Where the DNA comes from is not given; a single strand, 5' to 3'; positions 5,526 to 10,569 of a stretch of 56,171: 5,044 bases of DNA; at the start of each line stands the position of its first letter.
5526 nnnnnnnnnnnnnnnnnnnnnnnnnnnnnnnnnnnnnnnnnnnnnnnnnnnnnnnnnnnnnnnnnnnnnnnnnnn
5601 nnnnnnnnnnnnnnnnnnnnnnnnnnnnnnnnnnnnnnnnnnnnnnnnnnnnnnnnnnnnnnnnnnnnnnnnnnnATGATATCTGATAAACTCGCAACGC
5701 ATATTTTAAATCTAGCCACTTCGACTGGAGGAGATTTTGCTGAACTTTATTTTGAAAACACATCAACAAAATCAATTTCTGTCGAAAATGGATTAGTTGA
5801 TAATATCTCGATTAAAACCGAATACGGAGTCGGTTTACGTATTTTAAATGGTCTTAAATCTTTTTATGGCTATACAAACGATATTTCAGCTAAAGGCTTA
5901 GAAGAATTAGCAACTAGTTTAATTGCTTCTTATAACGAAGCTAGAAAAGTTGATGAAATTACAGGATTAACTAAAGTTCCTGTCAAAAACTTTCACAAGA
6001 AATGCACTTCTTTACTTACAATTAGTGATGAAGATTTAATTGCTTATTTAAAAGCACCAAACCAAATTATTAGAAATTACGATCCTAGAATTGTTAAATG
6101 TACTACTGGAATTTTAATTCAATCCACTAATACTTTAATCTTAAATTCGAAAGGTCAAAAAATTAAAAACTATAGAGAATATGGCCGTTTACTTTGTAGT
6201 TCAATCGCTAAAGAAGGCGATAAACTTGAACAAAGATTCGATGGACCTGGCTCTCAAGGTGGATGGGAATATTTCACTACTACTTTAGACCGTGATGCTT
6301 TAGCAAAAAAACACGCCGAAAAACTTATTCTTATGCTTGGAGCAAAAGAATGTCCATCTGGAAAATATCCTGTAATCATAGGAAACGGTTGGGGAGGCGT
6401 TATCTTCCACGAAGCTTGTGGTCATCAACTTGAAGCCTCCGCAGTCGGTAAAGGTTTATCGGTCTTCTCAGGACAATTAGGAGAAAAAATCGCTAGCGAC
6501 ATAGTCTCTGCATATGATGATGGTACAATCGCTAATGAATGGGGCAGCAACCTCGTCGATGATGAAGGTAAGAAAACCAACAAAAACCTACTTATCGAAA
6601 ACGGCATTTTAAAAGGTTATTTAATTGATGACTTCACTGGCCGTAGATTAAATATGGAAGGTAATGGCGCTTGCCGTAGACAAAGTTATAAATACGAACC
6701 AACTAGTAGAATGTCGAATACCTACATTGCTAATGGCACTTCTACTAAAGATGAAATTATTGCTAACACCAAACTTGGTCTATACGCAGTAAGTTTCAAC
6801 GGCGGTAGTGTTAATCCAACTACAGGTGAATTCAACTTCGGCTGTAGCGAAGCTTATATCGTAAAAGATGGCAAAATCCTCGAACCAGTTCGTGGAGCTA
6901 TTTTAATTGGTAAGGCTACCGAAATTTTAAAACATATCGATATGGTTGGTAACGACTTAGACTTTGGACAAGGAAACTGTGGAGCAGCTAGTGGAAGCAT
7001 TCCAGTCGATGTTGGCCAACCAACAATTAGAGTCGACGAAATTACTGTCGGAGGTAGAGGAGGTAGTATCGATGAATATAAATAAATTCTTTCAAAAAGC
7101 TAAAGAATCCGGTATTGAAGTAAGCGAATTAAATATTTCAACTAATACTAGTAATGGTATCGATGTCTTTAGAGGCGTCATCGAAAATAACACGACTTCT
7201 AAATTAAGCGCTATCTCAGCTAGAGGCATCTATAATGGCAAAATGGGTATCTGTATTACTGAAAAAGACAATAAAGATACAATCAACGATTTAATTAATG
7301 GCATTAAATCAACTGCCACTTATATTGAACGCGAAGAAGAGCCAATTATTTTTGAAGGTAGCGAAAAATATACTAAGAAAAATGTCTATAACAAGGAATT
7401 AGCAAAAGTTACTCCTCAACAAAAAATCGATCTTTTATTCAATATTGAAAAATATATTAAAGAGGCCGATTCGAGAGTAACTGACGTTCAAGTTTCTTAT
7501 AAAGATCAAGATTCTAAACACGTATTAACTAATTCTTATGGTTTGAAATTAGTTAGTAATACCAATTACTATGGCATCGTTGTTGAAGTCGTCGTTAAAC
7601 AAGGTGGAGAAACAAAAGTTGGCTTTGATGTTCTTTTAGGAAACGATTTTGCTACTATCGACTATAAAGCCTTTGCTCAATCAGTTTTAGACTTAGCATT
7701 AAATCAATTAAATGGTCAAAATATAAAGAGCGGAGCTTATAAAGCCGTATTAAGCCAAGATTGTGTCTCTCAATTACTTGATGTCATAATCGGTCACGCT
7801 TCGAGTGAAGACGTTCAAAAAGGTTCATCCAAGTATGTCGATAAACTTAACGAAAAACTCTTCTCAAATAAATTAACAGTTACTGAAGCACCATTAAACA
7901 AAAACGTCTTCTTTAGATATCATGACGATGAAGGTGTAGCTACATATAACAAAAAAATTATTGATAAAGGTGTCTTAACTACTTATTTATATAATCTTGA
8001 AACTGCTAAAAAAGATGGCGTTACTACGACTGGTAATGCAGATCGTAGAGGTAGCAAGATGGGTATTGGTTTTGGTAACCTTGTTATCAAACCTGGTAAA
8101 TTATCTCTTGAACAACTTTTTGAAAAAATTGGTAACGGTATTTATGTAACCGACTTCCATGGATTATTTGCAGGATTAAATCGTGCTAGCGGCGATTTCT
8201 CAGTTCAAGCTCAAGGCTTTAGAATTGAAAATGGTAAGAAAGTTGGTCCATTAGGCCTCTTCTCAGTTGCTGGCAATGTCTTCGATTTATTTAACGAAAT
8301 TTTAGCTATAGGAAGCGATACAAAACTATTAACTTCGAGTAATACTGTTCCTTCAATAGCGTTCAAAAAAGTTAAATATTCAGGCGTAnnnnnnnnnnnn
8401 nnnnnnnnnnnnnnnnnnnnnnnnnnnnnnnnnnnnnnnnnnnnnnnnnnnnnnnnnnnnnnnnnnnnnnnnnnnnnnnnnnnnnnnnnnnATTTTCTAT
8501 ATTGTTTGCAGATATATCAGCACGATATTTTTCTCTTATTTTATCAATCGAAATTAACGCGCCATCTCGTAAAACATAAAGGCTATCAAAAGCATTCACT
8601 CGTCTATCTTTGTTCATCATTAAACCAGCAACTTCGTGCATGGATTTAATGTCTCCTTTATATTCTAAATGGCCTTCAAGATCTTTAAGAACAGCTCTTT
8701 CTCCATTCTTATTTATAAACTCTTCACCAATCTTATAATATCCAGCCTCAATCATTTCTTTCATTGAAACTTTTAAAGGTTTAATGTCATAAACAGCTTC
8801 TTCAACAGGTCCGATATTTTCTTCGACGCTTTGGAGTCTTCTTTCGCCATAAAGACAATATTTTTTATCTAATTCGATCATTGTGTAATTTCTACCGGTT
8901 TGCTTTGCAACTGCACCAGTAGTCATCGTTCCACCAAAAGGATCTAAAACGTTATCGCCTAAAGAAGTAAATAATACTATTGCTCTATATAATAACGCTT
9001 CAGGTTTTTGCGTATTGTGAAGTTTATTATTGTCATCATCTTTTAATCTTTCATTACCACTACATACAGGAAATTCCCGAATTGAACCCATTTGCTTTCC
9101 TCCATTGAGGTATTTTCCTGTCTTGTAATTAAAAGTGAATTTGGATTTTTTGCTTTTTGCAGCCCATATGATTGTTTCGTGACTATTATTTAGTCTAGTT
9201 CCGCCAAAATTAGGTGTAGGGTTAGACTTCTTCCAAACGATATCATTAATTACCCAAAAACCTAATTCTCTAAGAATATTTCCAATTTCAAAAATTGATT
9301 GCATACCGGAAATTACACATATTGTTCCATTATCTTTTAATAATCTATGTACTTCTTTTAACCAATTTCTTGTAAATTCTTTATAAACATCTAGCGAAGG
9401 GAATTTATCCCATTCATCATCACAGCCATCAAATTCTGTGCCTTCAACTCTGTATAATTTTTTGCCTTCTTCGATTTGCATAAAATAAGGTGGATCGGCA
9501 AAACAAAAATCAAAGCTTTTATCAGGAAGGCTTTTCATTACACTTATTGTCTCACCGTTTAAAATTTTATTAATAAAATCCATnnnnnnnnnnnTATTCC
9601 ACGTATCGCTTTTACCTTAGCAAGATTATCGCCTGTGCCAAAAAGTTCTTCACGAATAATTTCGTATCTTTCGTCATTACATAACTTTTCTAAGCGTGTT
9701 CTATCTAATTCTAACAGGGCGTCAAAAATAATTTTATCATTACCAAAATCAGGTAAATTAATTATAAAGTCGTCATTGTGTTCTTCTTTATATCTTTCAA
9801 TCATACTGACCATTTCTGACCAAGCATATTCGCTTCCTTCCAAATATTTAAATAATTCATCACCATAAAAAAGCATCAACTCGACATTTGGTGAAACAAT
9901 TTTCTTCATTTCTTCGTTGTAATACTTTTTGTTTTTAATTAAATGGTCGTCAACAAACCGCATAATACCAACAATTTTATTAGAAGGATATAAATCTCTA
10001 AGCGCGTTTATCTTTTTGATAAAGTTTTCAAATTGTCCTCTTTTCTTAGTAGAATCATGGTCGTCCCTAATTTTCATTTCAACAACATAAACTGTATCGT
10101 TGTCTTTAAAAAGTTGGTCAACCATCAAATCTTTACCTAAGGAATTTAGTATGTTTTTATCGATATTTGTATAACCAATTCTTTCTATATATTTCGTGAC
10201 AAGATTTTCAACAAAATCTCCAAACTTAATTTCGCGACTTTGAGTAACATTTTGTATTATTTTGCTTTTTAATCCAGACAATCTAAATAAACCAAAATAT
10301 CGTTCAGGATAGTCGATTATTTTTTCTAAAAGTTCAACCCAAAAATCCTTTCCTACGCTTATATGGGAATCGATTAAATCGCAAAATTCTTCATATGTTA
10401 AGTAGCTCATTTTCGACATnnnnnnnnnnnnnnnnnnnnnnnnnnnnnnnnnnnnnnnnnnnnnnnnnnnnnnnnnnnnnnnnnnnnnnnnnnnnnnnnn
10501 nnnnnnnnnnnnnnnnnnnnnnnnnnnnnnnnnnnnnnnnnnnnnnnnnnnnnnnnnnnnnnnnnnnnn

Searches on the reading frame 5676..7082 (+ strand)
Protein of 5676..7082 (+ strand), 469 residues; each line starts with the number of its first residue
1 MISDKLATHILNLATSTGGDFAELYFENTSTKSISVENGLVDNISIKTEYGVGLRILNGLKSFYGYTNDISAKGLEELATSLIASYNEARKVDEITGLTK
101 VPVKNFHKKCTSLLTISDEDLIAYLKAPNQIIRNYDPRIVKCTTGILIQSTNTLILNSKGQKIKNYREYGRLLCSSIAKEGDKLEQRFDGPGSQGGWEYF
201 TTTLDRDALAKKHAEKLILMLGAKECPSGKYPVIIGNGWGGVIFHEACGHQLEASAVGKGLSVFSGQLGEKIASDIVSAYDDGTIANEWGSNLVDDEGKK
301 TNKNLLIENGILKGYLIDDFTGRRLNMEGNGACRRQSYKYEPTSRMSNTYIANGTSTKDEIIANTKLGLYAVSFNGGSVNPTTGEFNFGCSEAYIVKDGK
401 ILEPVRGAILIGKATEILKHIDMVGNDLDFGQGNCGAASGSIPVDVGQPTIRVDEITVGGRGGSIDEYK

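Call 36: search_protein_families(library=pfam, proteins=[window:5676-7082:+], max_evalue=0.000001)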
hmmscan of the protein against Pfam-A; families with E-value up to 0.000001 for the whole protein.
window:5676-7082:+ (469 aa): 3 families
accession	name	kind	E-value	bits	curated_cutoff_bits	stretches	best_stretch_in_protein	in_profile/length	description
PF19289.4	PmbA_TldD_3rd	-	3.1e-68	229.7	22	1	228-460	1-220/220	PmbA/TldA metallopeptidase C-terminal domain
PF01523.21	PmbA_TldD_1st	-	1.4e-13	51.2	20.9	1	22-83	1-62/65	PmbA/TldA metallopeptidase domain 1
PF19290.4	PmbA_TldD_2nd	-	2.6e-12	47.6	20.9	1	113-221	3-109/109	PmbA/TldA metallopeptidase central domain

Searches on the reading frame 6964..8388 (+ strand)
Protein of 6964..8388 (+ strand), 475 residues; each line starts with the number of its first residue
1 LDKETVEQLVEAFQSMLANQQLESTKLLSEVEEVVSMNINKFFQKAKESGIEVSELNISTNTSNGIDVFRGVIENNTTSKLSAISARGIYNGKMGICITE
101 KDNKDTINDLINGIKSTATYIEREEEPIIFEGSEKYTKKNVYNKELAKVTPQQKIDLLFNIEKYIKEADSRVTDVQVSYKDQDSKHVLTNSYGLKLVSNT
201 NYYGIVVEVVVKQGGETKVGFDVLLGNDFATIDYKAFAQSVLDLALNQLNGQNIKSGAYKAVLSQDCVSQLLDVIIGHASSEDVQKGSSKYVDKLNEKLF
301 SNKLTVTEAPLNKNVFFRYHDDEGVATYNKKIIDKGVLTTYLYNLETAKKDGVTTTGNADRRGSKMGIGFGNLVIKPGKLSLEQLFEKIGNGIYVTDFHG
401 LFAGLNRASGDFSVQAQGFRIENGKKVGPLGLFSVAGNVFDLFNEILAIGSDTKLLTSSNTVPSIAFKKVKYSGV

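Call 36: search_protein_families(library=pfam, proteins=[window:6964-8388:+], max_evalue=0.000001)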
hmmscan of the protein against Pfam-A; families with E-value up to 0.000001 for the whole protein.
window:6964-8388:+ (475 aa): 2 families
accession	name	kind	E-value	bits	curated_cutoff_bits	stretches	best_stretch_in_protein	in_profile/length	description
PF19289.4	PmbA_TldD_3rd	-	2.9e-62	210.2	22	1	256-474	1-220/220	PmbA/TldA metallopeptidase C-terminal domain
PF19290.4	PmbA_TldD_2nd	-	6.8e-13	49.5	20.9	1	145-249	2-109/109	PmbA/TldA metallopeptidase central domain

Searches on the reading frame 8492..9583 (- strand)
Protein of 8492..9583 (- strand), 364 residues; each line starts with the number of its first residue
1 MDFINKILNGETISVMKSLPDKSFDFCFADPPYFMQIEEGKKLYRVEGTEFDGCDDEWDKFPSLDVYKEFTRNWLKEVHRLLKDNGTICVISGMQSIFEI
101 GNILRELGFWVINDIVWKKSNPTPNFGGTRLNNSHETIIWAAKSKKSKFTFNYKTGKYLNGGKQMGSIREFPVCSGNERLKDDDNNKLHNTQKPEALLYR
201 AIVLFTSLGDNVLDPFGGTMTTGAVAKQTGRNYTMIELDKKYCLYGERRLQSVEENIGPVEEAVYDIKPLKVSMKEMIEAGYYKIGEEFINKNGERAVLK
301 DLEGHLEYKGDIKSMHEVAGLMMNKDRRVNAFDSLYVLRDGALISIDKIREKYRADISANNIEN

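Call 36: search_protein_families(library=pfam, proteins=[window:8492-9583:-], max_evalue=0.000001)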
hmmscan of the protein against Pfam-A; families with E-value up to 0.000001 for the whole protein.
window:8492-9583:- (364 aa): 1 family
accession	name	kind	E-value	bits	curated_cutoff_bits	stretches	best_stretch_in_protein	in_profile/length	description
PF01555.25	N6_N4_Mtase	-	1.8e-53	182.2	26.7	1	25-244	2-217/221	DNA methylase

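Call 55: search_protein_families(library=ncbifam, proteins=[window:8492-9583:-], max_evalue=0.001)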
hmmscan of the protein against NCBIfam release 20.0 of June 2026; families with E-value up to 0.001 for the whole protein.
window:8492-9583:- (364 aa): 3 families
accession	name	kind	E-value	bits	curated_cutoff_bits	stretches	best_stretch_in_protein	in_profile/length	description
NF050803.1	DnaMtaseCcrMCaul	equivalog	2.3e-105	352.4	830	1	4-352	3-349/350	adenine-specific DNA-methyltransferase CcrM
NF008572.0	PRK11524.1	equivalog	3.5e-31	108.4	292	2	185-255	191-261/294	adenine-specific DNA-methyltransferase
NF010253.0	PRK13699.1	subfamily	7e-19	68.4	244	1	6-256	3-211/226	DNA methyltransferase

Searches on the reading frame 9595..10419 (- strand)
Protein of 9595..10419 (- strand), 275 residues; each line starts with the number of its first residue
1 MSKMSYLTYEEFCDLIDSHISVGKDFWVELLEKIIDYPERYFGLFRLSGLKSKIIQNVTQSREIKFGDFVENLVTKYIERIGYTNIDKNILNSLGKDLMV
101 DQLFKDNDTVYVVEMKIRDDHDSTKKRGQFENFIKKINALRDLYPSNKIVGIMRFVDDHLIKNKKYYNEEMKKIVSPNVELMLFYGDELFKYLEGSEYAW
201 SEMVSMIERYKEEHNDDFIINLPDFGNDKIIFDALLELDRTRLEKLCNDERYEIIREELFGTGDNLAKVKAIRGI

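Call 36: search_protein_families(library=pfam, proteins=[window:9595-10419:-], max_evalue=0.000001)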
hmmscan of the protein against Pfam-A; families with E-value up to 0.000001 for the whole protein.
window:9595-10419:- (275 aa): 0 families

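Call 55: search_protein_families(library=ncbifam, proteins=[window:9595-10419:-], max_evalue=0.001)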
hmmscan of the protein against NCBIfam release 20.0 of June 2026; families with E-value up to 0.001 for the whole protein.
window:9595-10419:- (275 aa): 3 families
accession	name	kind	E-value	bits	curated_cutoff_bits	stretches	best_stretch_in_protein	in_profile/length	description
NF045832.1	restrict_HpyAIV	equivalog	9.1e-79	264.7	160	1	7-268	1-268/269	HpyAIV family type II restriction enzyme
NF045831.1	restrict_HinfI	equivalog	0.0001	21.7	175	0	25-170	60-218/264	HinfI family type II restriction enzyme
NF011271.0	PRK14678.1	equivalog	0.00083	19.4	172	0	62-124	4-63/120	hypothetical protein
